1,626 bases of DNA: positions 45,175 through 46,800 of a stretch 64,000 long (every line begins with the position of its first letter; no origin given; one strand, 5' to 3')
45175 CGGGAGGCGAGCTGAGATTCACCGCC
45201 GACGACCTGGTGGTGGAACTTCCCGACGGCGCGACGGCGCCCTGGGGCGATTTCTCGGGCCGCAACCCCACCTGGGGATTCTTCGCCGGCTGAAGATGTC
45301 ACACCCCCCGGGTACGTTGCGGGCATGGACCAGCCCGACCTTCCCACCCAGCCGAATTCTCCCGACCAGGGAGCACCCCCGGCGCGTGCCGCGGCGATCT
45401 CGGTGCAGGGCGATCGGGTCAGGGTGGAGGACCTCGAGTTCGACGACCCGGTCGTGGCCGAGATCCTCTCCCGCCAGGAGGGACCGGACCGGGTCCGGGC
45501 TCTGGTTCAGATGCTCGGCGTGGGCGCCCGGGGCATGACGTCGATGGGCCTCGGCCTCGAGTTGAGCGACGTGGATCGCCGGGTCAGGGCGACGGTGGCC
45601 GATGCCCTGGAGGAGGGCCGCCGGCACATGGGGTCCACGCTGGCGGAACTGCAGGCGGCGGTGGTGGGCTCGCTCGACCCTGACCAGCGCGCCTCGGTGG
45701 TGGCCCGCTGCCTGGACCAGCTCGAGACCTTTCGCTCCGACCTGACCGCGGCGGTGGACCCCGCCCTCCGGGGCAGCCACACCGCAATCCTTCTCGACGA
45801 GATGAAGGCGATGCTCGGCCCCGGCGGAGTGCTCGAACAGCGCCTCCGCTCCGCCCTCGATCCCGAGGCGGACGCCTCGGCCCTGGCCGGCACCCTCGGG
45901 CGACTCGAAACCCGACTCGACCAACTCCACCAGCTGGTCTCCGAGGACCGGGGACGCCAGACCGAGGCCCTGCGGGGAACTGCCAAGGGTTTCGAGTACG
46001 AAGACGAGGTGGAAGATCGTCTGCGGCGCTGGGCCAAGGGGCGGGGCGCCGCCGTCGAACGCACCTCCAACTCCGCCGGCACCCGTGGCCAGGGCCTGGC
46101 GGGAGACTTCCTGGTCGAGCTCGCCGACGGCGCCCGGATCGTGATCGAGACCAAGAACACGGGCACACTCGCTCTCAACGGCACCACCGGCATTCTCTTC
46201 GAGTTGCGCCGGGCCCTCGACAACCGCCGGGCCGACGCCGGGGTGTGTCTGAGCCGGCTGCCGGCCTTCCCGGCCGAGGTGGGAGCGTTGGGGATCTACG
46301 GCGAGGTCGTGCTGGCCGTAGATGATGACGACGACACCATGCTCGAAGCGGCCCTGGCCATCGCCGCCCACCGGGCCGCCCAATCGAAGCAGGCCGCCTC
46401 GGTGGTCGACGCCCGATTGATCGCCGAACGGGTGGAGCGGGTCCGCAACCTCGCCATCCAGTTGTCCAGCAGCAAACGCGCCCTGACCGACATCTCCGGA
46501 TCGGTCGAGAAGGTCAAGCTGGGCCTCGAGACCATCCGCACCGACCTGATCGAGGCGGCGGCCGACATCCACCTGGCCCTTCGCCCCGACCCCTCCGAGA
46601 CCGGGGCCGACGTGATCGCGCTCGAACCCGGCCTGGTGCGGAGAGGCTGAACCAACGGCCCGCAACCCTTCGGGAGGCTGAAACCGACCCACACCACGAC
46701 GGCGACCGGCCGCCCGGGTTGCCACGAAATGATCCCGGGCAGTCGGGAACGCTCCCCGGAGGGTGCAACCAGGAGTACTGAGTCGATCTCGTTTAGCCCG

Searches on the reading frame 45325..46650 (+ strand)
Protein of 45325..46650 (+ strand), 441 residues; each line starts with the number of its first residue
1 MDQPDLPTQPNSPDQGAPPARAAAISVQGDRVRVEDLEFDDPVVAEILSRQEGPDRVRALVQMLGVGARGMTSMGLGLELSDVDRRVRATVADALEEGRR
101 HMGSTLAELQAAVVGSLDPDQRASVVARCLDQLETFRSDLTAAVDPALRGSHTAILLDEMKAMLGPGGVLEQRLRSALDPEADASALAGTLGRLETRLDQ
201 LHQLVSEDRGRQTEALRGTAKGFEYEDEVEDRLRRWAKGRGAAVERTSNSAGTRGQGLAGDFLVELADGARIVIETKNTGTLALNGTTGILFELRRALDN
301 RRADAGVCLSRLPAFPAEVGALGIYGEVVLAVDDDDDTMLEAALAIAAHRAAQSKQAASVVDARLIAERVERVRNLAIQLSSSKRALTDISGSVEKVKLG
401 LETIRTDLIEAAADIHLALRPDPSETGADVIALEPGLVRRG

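Call 58: search_protein_families(library=pfam, proteins=[window:45325-46650:+], max_evalue=0.01)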
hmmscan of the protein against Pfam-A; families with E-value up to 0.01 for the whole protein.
window:45325-46650:+ (441 aa): 0 families

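Call 95: search_protein_families(library=ncbifam, proteins=[window:45325-46650:+], max_evalue=1)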
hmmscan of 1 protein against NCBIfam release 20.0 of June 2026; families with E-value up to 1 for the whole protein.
window:45325-46650:+ (441 aa): 0 families

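Call 96: find_homologous_proteins(query=window:45325-46650:+, max_evalue=0.00001)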
Query window:45325-46650:+ (441 aa): 33 proteins with E <= 0.00001 among 8000 candidates.
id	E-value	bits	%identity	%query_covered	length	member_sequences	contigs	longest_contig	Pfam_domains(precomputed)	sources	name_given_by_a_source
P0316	8.1e-249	844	93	100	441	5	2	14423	-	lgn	-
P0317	1.7e-194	665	80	93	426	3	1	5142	-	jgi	jgi:hypothetical protein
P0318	2.7e-193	661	74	99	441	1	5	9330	-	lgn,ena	-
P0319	3.2e-154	532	64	94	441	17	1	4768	-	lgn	-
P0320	4.0e-153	529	62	97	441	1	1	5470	-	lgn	-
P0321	5.4e-131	456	58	90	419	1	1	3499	-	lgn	-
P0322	3.8e-130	453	57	97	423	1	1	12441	-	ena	-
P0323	7.7e-128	445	58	91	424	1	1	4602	-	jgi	jgi:hypothetical protein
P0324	4.7e-127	443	58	88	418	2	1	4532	-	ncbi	ncbi:MAG: hypothetical protein WB239_17675 [Acidimicrobiia bacterium]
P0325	9.2e-126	438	57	92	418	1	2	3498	-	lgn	-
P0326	1.7e-124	434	56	90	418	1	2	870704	-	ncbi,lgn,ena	-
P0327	1.1e-123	432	56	90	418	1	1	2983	-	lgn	-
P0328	1.8e-121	424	56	90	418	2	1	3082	-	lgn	-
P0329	1.9e-118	414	53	94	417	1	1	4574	-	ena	-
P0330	6.2e-94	334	46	90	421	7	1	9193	-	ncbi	ncbi:MAG: hypothetical protein ACFCVC_00775 [Acidimicrobiia bacterium]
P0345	6.3e-68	248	40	91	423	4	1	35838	-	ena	-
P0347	3.4e-67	246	37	90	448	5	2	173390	-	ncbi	ncbi:MAG: hypothetical protein V3V29_07770 [Acidimicrobiia bacterium]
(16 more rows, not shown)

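Call 98: find_encoding_contigs(protein=P0326, flank=3000, max_places=1)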
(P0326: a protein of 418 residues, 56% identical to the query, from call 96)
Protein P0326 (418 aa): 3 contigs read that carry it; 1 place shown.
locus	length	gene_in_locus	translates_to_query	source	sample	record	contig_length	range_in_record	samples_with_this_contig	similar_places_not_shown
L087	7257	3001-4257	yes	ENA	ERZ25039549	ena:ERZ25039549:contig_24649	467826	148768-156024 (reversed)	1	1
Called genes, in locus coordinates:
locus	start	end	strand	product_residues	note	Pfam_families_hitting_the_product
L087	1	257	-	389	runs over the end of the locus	PF01266:DAO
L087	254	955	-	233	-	PF00106:adh_short, PF13561:adh_short_C2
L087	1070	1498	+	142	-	PF08570:DUF1761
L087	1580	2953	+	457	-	PF00282:Pyridoxal_deC, PF00155:Aminotran_1_2 (faint), PF00266:Aminotran_5 (weak)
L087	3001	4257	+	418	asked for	-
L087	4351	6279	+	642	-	PF12229:PG_binding_4, PF04294:VanW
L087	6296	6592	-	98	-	-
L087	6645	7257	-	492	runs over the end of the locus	PF00224:PK, PF02887:PK_C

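Call 99: find_encoding_contigs(protein=P0347, flank=3000, max_places=1)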
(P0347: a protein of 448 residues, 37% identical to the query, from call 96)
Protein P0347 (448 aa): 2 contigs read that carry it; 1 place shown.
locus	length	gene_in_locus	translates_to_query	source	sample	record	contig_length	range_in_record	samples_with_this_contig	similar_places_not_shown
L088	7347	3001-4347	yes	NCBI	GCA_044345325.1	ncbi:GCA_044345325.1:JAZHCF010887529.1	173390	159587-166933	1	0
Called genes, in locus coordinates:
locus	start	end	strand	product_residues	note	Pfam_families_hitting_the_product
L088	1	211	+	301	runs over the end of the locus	PF00781:DAGK_cat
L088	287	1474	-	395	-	PF03193:RsgA_GTPase (faint), PF13191:AAA_16 (weak), PF00350:Dynamin_N (faint), PF01926:MMR_HSR1 (weak)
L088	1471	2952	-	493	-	PF00350:Dynamin_N (faint), PF01926:MMR_HSR1 (weak)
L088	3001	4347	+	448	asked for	-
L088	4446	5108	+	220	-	PF08668:HDOD (weak), PF13487:HD_5, PF01966:HD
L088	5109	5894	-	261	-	PF12705:PDDEXK_1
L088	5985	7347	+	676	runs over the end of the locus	PF12229:PG_binding_4 (weak), PF04294:VanW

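Call 100: find_encoding_contigs(protein=P0345, flank=3000, max_places=1)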
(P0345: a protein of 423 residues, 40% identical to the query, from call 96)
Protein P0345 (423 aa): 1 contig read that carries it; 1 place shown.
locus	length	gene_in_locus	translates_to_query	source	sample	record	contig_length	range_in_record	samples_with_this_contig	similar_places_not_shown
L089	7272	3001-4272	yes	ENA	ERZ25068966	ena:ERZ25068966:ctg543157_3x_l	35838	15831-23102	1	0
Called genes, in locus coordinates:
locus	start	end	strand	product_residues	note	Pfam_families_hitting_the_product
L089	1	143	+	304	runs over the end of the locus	PF00781:DAGK_cat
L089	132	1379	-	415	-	PF00350:Dynamin_N (faint)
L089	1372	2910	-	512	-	PF00350:Dynamin_N (faint), PF01926:MMR_HSR1 (weak)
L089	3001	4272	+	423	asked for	-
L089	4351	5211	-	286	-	PF02585:PIG-L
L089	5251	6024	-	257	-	PF12705:PDDEXK_1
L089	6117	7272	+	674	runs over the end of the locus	PF12229:PG_binding_4 (faint), PF04294:VanW, PF03793:PASTA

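Call 108: predict_structure(alignment_id=A3)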
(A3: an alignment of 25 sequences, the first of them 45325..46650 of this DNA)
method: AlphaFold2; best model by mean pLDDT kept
length: 441 residues; sequences in the alignment: 25
mean_pLDDT: 76.2   pTM: 0.38
mean pLDDT of the five models: 76.2, 72.1, 71.5, 69.9, 69.2
residues with pLDDT >= 90: 94; 70-90: 237; 50-70: 75; < 50: 35
segments of 3 or more residues with pLDDT < 50: 1-3, 5-18, 213-221, 426-429
pLDDT, mean of each block of 10 residues (from residue 1): 40 39 76 88 87 83 79 61 68 75 72 64 68 78 78 78 76 74 71 81 73 47 81 93 88 67 93 93 86 91 94 90 94 92 95 73 71 77 71 81 86 74 52 59 38
secondary structure, 60 per line:
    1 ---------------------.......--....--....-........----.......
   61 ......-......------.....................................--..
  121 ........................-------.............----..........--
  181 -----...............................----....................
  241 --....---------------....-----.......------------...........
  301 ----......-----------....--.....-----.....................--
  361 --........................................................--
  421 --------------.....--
elements in order: E25-28 E31-34 E37-40 H42-49 H54-66 H68-73 H80-116 H119-144 H152-164 H169-178 H186-216 H221-240 E243-246 E262-265 E271-277 H290-300 E305-310 E322-325 E328-332 H338-358 H363-418 H435-439

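Call 111: fold_search(model_id=the predicted structure, library=pdb)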
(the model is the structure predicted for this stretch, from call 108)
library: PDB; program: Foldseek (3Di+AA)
matches with E <= 10: 283; with E <= 0.001: 0
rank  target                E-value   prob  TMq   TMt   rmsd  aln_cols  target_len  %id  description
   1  2wiw_B                4.7e-03  0.99  0.16  0.45   6.5       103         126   18  Crystal structures of Holliday junction resolvases from Archaeoglobus fulgidus bound to DNA substrate (released 2009-05-26)
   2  2wcw_A                9.4e-03  0.99  0.15  0.46   5.7       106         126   16  1.6A resolution structure of Archaeoglobus fulgidus Hjc, a Holliday junction resolvase from an archaeal hyperthermophi (released 2009-03-24)
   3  2wcz_B                1.5e-02  0.97  0.15  0.47   6.2       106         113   15  1.6A resolution structure of Archaeoglobus fulgidus Hjc, a Holliday junction resolvase from an archaeal hyperthermophi (released 2009-03-24)
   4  2wiz_B                1.6e-02  0.94  0.16  0.46   7.4       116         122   17  Crystal structures of Holliday junction resolvases from Archaeoglobus fulgidus bound to DNA substrate (released 2009-05-26)
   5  2wcw_B                1.8e-02  0.99  0.16  0.50   5.9       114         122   18  1.6A resolution structure of Archaeoglobus fulgidus Hjc, a Holliday junction resolvase from an archaeal hyperthermophi (released 2009-03-24)
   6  2wcw_D                2.2e-02  0.97  0.17  0.48   6.4       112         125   18  1.6A resolution structure of Archaeoglobus fulgidus Hjc, a Holliday junction resolvase from an archaeal hyperthermophi (released 2009-03-24)
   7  2wcz_A                2.5e-02  0.97  0.16  0.47   5.5       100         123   19  1.6A resolution structure of Archaeoglobus fulgidus Hjc, a Holliday junction resolvase from an archaeal hyperthermophi (released 2009-03-24)
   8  2wcw_C                2.7e-02  0.98  0.15  0.45   4.4        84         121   18  1.6A resolution structure of Archaeoglobus fulgidus Hjc, a Holliday junction resolvase from an archaeal hyperthermophi (released 2009-03-24)
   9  1y88                  6.1e-02  0.90  0.18  0.38   8.5       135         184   14  Crystal Structure of Protein of Unknown Function AF1548 (released 2004-12-21)
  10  4qbn_A                8.9e-02  0.90  0.14  0.54   4.3        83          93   20  VRR_NUC domain (released 2014-09-10)
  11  3dnx                  8.9e-02  0.47  0.14  0.36  14.5       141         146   14  SPO1766 protein of unknown function from Silicibacter pomeroyi. (released 2008-09-02)
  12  1gef_D                9.5e-02  0.91  0.15  0.51   3.7        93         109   18  Crystal structure of the archaeal holliday junction resolvase HJC (released 2001-03-21)
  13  5gke_A                1.3e-01  0.80  0.13  0.23   3.5        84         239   18  Structure of EndoMS-dsDNA1 complex (released 2016-11-02)
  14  8rr3_E                1.7e-01  0.20  0.11  0.08  14.2       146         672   12  Human mitochondrial RNase Z complex with ELAC2-D550N catalytic mutant and tRNA-Gln precursor (Composite model) (released 2025-01-08)
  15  8gy8_A                1.8e-01  0.51  0.16  0.19   5.4       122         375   14  The structure of Bax1 from Pyrococcus furiosus (released 2023-09-27)
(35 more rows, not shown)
